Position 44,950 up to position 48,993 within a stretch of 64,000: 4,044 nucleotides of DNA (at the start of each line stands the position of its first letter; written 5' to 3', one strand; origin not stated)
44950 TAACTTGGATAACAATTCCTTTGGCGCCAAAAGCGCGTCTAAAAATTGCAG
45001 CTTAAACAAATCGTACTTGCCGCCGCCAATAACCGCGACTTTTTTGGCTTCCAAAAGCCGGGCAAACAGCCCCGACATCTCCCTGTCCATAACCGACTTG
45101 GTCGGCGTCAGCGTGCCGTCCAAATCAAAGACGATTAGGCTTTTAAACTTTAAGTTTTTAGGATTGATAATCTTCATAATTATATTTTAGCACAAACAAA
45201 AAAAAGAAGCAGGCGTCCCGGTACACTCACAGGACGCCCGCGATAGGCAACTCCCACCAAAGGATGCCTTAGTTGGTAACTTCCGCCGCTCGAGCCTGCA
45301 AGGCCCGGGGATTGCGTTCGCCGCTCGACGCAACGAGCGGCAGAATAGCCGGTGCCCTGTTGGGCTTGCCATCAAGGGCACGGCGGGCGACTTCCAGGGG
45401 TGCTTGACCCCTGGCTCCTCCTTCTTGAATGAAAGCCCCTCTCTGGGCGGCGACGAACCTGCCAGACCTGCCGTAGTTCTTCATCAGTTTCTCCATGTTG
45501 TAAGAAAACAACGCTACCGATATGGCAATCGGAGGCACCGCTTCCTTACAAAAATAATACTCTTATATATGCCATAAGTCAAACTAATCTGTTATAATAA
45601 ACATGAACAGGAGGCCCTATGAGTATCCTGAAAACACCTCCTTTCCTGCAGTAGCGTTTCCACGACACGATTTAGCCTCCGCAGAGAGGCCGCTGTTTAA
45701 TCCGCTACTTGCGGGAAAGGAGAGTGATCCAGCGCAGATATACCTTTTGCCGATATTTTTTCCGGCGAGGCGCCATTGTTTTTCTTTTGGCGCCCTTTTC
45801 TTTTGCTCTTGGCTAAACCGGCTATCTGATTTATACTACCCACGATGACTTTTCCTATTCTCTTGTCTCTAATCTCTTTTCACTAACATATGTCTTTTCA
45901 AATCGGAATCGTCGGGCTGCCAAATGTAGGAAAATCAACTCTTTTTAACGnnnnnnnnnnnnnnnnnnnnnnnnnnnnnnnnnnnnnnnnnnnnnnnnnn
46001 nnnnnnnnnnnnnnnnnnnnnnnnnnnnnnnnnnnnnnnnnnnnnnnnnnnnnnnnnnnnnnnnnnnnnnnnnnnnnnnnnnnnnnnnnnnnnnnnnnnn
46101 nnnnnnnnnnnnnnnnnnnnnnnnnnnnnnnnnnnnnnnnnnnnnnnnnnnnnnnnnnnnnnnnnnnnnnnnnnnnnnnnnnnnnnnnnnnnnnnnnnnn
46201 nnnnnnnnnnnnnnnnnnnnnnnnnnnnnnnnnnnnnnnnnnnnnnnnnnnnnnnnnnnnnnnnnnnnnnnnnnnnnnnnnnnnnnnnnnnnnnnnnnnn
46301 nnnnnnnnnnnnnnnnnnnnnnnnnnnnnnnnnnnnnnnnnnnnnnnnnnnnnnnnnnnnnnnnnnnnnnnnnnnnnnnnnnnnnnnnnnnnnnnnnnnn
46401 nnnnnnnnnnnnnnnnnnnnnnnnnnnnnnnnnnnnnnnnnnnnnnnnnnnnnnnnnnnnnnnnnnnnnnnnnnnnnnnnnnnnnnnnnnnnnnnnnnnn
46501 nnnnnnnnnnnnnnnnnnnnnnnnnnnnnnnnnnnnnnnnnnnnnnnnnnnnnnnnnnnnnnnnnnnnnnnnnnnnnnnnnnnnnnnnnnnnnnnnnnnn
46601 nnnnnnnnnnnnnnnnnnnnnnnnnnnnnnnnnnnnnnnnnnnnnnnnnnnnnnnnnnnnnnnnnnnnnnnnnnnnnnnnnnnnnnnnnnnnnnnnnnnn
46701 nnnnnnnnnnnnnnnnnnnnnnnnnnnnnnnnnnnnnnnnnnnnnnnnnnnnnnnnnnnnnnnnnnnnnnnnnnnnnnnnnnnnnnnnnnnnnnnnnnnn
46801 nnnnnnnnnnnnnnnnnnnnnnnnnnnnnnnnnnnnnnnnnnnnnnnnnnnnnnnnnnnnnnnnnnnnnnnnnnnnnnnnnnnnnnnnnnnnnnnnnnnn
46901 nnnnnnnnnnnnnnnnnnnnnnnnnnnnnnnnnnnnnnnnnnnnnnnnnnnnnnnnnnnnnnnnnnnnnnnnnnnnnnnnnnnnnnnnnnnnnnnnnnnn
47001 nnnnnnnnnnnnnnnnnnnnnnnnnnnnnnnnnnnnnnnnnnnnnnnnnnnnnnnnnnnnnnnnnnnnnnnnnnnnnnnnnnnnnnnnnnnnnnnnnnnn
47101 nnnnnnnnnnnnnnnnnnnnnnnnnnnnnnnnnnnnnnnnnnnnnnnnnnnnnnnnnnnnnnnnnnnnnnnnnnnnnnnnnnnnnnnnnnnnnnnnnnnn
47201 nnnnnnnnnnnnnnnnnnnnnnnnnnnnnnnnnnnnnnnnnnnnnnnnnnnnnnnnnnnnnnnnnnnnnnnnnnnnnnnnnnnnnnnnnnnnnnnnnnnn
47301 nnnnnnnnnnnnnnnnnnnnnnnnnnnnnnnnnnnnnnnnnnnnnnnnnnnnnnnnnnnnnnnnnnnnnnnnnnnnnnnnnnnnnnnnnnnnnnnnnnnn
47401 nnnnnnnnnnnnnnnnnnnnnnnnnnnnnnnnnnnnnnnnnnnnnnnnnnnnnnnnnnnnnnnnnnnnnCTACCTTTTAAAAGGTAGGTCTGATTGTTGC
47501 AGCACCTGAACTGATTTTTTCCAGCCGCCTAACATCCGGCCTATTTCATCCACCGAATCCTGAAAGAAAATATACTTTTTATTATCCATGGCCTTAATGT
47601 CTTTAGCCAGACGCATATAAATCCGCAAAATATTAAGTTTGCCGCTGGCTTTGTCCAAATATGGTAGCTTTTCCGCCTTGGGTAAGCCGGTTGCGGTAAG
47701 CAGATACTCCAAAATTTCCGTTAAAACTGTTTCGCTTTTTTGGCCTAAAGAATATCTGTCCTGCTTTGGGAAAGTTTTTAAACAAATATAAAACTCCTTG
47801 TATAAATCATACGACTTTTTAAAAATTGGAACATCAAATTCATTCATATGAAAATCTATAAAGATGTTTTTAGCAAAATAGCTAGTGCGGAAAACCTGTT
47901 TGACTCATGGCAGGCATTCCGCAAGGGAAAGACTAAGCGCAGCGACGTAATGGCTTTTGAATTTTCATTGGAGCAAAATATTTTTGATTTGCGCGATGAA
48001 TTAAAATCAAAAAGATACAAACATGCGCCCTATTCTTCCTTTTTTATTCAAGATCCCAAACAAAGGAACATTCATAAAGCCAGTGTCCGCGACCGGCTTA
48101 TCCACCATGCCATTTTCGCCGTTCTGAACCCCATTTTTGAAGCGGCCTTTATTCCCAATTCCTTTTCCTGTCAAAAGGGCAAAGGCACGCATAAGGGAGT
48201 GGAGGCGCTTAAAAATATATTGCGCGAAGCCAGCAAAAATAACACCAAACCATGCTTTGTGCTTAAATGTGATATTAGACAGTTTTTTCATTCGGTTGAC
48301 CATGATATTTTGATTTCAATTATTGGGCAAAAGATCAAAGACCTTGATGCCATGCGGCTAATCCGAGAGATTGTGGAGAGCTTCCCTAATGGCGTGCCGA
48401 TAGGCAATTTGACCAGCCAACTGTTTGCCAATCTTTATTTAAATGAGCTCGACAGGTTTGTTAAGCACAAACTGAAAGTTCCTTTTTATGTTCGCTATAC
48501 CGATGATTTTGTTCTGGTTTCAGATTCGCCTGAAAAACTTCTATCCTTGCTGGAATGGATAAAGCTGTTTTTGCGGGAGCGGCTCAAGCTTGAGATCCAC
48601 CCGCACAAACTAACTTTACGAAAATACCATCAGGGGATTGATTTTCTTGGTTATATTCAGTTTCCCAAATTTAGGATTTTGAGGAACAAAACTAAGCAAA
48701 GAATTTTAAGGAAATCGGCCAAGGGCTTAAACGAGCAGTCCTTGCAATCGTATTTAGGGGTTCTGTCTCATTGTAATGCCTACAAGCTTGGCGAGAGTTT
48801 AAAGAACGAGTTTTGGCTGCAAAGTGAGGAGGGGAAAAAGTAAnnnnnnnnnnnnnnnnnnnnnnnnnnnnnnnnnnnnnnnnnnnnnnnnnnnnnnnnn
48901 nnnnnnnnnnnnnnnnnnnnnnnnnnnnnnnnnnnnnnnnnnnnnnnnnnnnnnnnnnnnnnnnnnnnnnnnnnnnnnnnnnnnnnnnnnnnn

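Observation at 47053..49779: Complete diversity-generating retroelement with a non-canonical, strand-interleaved layout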

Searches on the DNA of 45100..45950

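Call 104: search_rna_families(source=window, start=45100, end=45950, threshold=evalue, max_evalue=1)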
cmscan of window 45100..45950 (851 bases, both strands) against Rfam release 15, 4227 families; matches with E-value up to 1: 1.
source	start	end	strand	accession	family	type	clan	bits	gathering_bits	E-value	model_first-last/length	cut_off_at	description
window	45764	45806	+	RF00489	ctRNA_p42d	Gene; antisense;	-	18.3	50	0.55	1-46/46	no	ctRNA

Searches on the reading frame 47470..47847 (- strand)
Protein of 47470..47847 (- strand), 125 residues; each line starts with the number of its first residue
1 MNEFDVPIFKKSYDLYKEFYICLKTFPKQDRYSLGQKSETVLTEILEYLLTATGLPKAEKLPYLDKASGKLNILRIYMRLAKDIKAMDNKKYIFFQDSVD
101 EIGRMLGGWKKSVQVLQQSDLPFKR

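Call 7: search_protein_families(library=pfam, proteins=[window:47470-47847:-], max_evalue=0.01)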
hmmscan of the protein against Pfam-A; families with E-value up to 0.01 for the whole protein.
window:47470-47847:- (125 aa): 2 families
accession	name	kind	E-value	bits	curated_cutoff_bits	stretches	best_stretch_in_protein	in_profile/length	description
PF22296.2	bAvd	-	4.1e-19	69.5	40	1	8-113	3-107/107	bAvd-like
PF05635.17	23S_rRNA_IVP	-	1.8e-07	31.8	33.8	1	7-107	4-105/106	23S rRNA-intervening sequence protein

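Call 8: search_protein_families(library=ncbifam, proteins=[window:47470-47847:-], max_evalue=0.01)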
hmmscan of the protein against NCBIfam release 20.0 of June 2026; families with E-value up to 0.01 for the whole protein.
window:47470-47847:- (125 aa): 3 families
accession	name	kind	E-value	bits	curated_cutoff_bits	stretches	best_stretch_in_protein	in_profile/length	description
NF033474.1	DivGenRetAVD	equivalog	2.7e-25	88.7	80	1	7-111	2-104/104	diversity-generating retroelement protein Avd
TIGR02436.1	TIGR02436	subfamily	7.1e-06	26.2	24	1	8-113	1-108/109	four helix bundle protein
NF008911.0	PRK12275.1-2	subfamily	0.0015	19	137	1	5-113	6-115/118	hypothetical protein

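Call 11: search_solved_structures(query=window:47470-47847:-, max_evalue=1, show_alignments=1)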
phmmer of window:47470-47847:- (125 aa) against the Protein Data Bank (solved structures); distinct sequences matched with E-value up to 1: 4.
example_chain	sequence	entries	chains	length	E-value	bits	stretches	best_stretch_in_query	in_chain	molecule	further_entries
9hyf_A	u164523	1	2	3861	0.13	15.9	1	61-117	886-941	UBR-type domain-containing protein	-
9qx1_A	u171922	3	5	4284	0.16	15.6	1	61-117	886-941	UBR-type domain-containing protein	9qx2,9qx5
7qnl_AAA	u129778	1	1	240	0.7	13.6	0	44-90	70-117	DARPIN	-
9qwm_B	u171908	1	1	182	0.86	13.3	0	66-93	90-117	Darpin G11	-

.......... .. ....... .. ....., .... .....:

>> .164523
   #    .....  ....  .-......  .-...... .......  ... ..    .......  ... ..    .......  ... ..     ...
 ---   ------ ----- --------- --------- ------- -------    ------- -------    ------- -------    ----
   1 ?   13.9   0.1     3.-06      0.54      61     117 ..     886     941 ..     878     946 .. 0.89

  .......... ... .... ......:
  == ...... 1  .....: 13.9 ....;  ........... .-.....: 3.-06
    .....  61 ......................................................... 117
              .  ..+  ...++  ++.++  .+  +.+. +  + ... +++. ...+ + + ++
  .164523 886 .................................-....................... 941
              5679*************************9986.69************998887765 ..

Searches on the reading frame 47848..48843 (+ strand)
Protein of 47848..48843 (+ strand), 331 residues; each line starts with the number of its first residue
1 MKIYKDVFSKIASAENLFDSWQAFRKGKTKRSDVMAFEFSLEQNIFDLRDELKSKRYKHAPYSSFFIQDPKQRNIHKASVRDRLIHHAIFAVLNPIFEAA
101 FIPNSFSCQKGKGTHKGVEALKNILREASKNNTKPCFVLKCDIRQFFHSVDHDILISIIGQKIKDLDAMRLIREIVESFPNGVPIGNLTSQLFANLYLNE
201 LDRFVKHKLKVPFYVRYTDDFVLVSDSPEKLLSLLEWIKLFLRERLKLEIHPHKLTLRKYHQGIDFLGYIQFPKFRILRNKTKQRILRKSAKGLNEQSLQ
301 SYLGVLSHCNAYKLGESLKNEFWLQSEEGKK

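Call 7: search_protein_families(library=pfam, proteins=[window:47848-48843:+], max_evalue=0.01)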
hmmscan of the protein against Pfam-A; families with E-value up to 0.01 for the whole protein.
window:47848-48843:+ (331 aa): 1 family
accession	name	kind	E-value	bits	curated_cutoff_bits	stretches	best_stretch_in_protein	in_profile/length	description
PF00078.32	RVT_1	-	4e-24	85.9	29.6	1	71-270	8-204/205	Reverse transcriptase (RNA-dependent DNA polymerase)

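Call 8: search_protein_families(library=ncbifam, proteins=[window:47848-48843:+], max_evalue=0.01)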
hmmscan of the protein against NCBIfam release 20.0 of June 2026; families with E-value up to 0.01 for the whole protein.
window:47848-48843:+ (331 aa): 9 families
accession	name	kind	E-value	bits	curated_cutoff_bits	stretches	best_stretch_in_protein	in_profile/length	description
TIGR04416.1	group_II_RT_mat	equivalog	3.9e-41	141.3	300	1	33-288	24-282/353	group II intron reverse transcriptase/maturase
NF041747.1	Drt3a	equivalog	1e-21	77.8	200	1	132-284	107-271/412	antiviral reverse transcriptase Drt3a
NF041746.1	Drt2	equivalog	8.8e-17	61.4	390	2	180-295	221-345/416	antiviral reverse transcriptase Drt2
NF038233.2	retron_St85_RT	exception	2.6e-14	53.2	235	1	123-310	77-274/289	retron St85 family RNA-directed DNA polymerase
NF042941.1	Retron_TIR_antiphage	equivalog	4.6e-07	29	600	1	111-226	68-185/464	TIR domain-containing anti-phage reverse transcriptase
NF041750.1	Drt5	equivalog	2.8e-06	26.6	550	1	127-284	118-276/484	antiviral reverse transcriptase Drt5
TIGR04499.1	abortive_AbiA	subfamily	1.8e-05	23.7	250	1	128-230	138-257/615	AbiA family abortive infection protein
NF041749.1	Drt4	equivalog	1.9e-05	23.8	450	1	135-256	136-265/489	antiviral reverse transcriptase Drt4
NF041748.1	Drt3b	equivalog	0.0023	16.7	350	1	178-255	227-312/647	antiviral reverse transcriptase Drt3b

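Call 9: search_solved_structures(query=window:47848-48843:+, max_evalue=0.001, show_alignments=1)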
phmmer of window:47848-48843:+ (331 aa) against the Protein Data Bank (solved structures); distinct sequences matched with E-value up to 0.001: 11.
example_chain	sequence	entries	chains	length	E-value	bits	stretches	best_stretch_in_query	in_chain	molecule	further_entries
8ub7_A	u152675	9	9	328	2e-52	181.7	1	4-306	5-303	Reverse transcriptase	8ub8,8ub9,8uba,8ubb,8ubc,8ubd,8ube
7uim_D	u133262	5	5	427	2.2e-23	86.3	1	10-316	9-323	Group II intron reverse transcriptase/maturase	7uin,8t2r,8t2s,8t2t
5hhl_A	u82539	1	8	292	1.6e-22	83.4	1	9-270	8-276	Retron-type reverse transcriptase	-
5hhj_A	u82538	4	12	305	7.4e-22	81.3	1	41-269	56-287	Retron-type reverse transcriptase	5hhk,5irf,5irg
5g2x_C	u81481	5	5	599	1.2e-19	73.9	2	16-213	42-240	GROUP II INTRON-ENCODED PROTEIN LTRA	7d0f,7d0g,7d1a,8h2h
6ar1_A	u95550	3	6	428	9.7e-19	71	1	52-279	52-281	GsI-IIC RT | Trt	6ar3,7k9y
6me0_C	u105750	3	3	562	5.4e-13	52.1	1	44-270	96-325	Maturase reverse transcriptase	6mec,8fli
8bgj_A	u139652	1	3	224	6.6e-09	38.7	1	134-243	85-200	RNA-directed DNA polymerase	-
7kft_D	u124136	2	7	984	1.6e-08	37.4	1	51-270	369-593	Cas6-RT-Cas1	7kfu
36ht_A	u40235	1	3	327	3.7e-06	29.7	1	122-270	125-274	Retron-Kva2 Reverse Transcriptase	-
9z6y_A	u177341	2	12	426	4.4e-06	29.4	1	138-243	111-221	Drt3a reverse transcriptase protein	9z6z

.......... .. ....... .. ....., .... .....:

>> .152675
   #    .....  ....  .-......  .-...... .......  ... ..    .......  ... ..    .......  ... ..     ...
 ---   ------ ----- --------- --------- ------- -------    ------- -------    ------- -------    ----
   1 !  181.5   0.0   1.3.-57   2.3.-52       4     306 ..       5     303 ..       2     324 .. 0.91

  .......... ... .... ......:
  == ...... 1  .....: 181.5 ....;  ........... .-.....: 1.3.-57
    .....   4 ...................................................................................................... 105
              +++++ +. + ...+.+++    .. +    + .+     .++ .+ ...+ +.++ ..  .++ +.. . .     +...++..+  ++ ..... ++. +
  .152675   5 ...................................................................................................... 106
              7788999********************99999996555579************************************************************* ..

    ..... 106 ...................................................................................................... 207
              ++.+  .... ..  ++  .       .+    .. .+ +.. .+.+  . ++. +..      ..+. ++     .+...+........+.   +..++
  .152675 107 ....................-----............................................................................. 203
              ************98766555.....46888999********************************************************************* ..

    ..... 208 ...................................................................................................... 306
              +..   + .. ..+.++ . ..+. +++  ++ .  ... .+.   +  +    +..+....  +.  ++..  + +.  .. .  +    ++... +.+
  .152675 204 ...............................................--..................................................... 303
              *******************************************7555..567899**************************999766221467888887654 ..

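Call 13: find_related_loci(query=window:47848-48843:+, collection=genome_contigs, flank=6000)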
Query window:47848-48843:+ (331 aa) in genome_contigs; peptide patterns used: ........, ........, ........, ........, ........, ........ (x = any residue, [..] = any of these).
273 stretches matched a pattern; 199 encode a relative of the query (tblastn E <= 1e-3); the best 80 are kept; 80 distinct loci.
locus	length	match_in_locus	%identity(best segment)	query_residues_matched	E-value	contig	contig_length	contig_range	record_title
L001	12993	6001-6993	92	1-331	0e+0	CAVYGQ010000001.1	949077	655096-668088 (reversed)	MAG: Candidatus Doudnabacteria bacterium isolate MFD03726.bin.1.74 genome assembly, contig: contig_17402, whole genome s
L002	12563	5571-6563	89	1-331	0e+0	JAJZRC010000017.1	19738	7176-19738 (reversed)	MAG: bacterium isolate SKS1.bin76 NODE_4904_length_19738_cov_2.516598, whole genome shotgun sequence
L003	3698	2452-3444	86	1-331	0e+0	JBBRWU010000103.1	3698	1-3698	MAG: Candidatus Doudnabacteria bacterium isolate La4_metabat2.076 La4_metabat2.076_K_2129370_L_3698_cov_14.7475, whole g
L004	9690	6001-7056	57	1-331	2e-132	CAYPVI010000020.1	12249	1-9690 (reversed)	MAG TPA_asm: uncultured Candidatus Saccharibacteria bacterium isolate binchicken_co100_411 genome assembly, contig: NODE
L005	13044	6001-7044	55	1-328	3e-127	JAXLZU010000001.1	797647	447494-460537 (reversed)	MAG: Candidatus Saccharibacteria bacterium isolate STL-PAT10 C2.14.fa-1, whole genome shotgun sequence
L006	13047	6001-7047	55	1-328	6e-127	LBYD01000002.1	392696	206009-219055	MAG: Candidatus Moranbacteria bacterium GW2011_GWC2_40_12 UT79_C0002, whole genome shotgun sequence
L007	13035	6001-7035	53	1-324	9e-123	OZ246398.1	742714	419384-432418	MAG: uncultured Candidatus Saccharibacteria bacterium isolate SRP292972_co1_38 genome assembly, chromosome: 1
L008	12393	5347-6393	55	1-328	7e-123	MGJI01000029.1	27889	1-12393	MAG: Candidatus Yanofskybacteria bacterium RIFCSPHIGHO2_01_FULL_44_17 rifcsphigho2_01_scaffold_6529, whole genome shotgu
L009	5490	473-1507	53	1-324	7e-123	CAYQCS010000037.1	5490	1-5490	MAG TPA_asm: uncultured Candidatus Saccharibacteria bacterium isolate SRP135725_co1_650 genome assembly, contig: NODE_23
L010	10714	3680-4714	53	1-324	3e-122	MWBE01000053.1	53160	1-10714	MAG: Parcubacteria group bacterium ADurb.Bin326 BWY53_contig000053, whole genome shotgun sequence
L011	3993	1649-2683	53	1-324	2e-124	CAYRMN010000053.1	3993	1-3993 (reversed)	MAG TPA_asm: uncultured Gammaproteobacteria bacterium isolate SRP170004_co1_61 genome assembly, contig: NODE_37988_lengt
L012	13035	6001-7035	55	1-323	1e-119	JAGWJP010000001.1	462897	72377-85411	MAG: Patescibacteria group bacterium isolate REEB140 contig-150_0, whole genome shotgun sequence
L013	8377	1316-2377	54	1-328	2e-119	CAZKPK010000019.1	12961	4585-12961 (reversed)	MAG TPA_asm: uncultured Candidatus Saccharibacteria bacterium isolate SRP269290_co1_320 genome assembly, contig: NODE_70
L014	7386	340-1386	52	1-328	2e-117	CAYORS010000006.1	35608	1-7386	MAG TPA_asm: uncultured Candidatus Saccharibacteria bacterium isolate SRP135725_co1_34 genome assembly, contig: NODE_122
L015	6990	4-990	56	24-331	1e-116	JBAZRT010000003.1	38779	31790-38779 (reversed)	MAG: Parcubacteria group bacterium isolate SO_2017_GW1_154 NODE_4847_length_38779_cov_1.022871_OW334_2017, whole genome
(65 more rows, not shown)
